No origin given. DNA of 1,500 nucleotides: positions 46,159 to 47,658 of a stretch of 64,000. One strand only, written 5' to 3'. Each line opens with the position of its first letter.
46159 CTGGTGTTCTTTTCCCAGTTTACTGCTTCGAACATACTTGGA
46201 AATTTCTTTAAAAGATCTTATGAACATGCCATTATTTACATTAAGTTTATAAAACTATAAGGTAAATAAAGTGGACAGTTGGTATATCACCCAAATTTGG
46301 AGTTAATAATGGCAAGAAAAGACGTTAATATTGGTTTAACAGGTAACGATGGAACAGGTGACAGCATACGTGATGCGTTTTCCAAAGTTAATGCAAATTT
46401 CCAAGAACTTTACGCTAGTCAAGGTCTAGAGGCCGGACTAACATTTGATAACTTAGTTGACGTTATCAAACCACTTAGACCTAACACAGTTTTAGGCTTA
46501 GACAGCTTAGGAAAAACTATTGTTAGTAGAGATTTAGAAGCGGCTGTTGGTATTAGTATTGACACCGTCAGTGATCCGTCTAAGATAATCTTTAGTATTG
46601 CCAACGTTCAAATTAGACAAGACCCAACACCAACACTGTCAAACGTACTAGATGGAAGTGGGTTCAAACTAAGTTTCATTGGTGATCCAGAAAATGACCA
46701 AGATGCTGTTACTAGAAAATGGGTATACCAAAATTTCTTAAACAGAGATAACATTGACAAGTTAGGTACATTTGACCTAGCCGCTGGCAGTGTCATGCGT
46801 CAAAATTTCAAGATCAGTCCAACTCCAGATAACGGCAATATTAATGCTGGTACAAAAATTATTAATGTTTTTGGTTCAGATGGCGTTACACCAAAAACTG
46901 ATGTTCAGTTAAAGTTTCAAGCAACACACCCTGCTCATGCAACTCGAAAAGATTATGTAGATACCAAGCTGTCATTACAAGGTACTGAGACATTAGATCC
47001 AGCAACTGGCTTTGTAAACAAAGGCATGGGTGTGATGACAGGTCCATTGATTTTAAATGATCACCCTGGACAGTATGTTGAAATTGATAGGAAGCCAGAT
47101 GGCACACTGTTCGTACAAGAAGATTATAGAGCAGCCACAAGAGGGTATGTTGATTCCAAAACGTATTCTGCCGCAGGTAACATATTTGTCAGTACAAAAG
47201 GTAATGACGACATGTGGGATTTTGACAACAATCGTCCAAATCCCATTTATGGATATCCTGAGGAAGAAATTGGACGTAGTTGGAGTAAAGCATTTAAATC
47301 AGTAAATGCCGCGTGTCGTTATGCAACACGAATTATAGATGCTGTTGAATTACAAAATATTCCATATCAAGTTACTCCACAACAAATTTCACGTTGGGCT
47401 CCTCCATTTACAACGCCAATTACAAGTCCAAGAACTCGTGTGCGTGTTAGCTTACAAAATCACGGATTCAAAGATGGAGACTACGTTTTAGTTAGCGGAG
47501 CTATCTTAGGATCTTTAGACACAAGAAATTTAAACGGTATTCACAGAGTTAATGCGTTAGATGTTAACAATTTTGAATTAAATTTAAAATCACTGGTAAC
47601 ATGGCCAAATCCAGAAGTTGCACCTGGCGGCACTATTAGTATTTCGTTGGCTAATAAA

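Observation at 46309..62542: Three consecutive giant proteins (2844, 1138, 1413 aa) sharing an N-terminal NDGTGD…KVNxNF module and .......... Ig-like repeats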

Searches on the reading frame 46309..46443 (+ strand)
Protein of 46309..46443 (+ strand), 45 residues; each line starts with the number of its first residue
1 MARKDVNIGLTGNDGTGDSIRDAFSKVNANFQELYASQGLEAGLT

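Call 76: search_protein_representatives(protein=window:46309-46443:+)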
Query: 45 residues. Proteins with E-value up to 0.001 (for the whole library): 3483; up to 1e-10: 30; up to 1e-30: 0. The best 150 are listed.
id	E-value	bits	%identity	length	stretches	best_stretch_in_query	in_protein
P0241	4.6e-24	97.0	46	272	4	5-37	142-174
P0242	3.8e-22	91.1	48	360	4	3-36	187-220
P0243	9.7e-22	89.9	47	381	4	5-40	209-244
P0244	2.8e-21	88.5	48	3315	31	4-27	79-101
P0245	1.2e-20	86.5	47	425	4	4-36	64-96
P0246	1.9e-19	82.8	-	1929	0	-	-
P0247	8.4e-19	80.9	93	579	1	1-45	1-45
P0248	9.8e-19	80.7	51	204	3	5-37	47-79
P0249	1.7e-18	80.0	47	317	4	4-37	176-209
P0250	2.8e-18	79.2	96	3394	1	1-45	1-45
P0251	3.7e-17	75.8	51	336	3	6-37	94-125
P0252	4.1e-17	75.7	50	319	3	4-37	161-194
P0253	1.8e-15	70.7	42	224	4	3-41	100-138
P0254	2.4e-15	70.3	89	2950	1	1-45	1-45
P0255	7.8e-15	68.7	52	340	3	6-36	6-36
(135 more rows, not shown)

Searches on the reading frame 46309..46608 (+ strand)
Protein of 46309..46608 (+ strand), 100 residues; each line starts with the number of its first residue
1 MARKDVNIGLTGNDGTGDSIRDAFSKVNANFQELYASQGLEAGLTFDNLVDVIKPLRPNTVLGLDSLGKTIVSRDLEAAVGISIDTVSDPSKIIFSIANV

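Call 31: search_protein_families(library=pfam, proteins=[window:46309-46608:+], max_evalue=10)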
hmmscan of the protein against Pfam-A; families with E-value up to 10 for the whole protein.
window:46309-46608:+ (100 aa): 1 family
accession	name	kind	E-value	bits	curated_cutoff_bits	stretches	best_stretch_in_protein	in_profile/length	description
PF07880.17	T4_gp9_10_N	-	1.6e-06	28.8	25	1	3-43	1-41/175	Bacteriophage T4 gp9/10-like protein, N-terminal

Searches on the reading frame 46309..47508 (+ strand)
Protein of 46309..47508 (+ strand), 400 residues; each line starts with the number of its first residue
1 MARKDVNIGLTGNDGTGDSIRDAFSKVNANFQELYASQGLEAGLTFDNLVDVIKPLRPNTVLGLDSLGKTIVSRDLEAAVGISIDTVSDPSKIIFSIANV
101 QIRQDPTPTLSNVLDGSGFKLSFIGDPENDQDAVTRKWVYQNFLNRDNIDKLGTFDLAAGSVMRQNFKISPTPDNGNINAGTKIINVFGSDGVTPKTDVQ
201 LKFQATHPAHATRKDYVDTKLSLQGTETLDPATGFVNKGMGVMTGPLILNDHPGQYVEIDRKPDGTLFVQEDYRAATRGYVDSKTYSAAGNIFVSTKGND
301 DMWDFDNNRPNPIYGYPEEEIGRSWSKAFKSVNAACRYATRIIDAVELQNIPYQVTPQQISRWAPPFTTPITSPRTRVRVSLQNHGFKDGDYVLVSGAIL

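Call 45: search_protein_families(library=pfam, proteins=[window:46309-47508:+], max_evalue=0.1)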
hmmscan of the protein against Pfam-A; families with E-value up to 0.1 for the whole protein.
window:46309-47508:+ (400 aa): 1 family
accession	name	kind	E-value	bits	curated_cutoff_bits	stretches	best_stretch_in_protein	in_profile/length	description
PF07880.17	T4_gp9_10_N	-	1.7e-05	25.4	25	1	3-42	1-40/175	Bacteriophage T4 gp9/10-like protein, N-terminal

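Call 77: search_dna_similar(query=window:46309-47358:+, collection=phages, mode=protein, max_rows=40, max_evalue=0.01, rows=spread)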
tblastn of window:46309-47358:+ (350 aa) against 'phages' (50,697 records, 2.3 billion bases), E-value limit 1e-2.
Records with a match: 109; places in all: 109; records where one place covers at least 80% of the query: 0.
Best place of each record, by identity: 60-80% 3; <60% 106.
By first word of the organism name: Synechococcus 72; Cyanophage 29; Prochlorococcus 4; Cellulophaga 2; Phage 1; Bradyrhizobium 1.
By host as written in the record: - 58; Synechococcus 22; Synechococcus sp. 7; Synechococcus sp. WH8109 4; Synechococcus sp. WH7803 4; Cellulophaga baltica #14 2; Synechococcus sp. WH8018 2; Prochlorococcus NATL2A 2; and 6 more.
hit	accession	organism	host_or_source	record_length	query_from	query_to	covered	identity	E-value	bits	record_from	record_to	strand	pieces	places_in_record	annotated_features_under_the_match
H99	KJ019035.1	Synechococcus phage ACG-2014d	-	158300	1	59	17%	45.8%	2e-4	49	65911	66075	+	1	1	baseplate wedge tail fiber connector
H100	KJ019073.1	Synechococcus phage ACG-2014d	-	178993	1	59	17%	45.8%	2e-4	49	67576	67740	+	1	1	baseplate wedge tail fiber connector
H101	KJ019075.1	Synechococcus phage ACG-2014d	-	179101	1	59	17%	45.8%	2e-4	49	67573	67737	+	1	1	baseplate wedge tail fiber connector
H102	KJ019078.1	Synechococcus phage ACG-2014d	-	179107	1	59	17%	45.8%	2e-4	49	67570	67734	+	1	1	baseplate wedge tail fiber connector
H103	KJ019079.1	Synechococcus phage ACG-2014d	-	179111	1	59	17%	45.8%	2e-4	49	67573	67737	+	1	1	baseplate wedge tail fiber connector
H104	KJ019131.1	Synechococcus phage ACG-2014d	-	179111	1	59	17%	45.8%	2e-4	49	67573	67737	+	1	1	baseplate wedge tail fiber connector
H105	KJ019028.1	Synechococcus phage ACG-2014d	-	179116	1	59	17%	45.8%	2e-4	49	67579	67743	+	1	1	baseplate wedge tail fiber connector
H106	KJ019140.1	Synechococcus phage ACG-2014d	-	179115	1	59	17%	45.8%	2e-4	49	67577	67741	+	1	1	baseplate wedge tail fiber connector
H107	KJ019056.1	Synechococcus phage ACG-2014d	-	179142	1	59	17%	45.8%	2e-4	49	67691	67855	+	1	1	baseplate wedge tail fiber connector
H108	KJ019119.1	Synechococcus phage ACG-2014d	-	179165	1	59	17%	45.8%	2e-4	49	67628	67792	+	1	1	baseplate wedge tail fiber connector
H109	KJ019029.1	Synechococcus phage ACG-2014d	-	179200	1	59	17%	45.8%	2e-4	49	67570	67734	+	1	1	baseplate wedge tail fiber connector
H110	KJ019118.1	Synechococcus phage ACG-2014d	-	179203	1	59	17%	45.8%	2e-4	49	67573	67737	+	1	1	baseplate wedge tail fiber connector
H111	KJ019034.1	Synechococcus phage ACG-2014d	-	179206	1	59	17%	45.8%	2e-4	49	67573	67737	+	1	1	baseplate wedge tail fiber connector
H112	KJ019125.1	Synechococcus phage ACG-2014d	-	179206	1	59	17%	45.8%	2e-4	49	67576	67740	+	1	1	baseplate wedge tail fiber connector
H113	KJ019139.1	Synechococcus phage ACG-2014d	-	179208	1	59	17%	45.8%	2e-4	49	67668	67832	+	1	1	baseplate wedge tail fiber connector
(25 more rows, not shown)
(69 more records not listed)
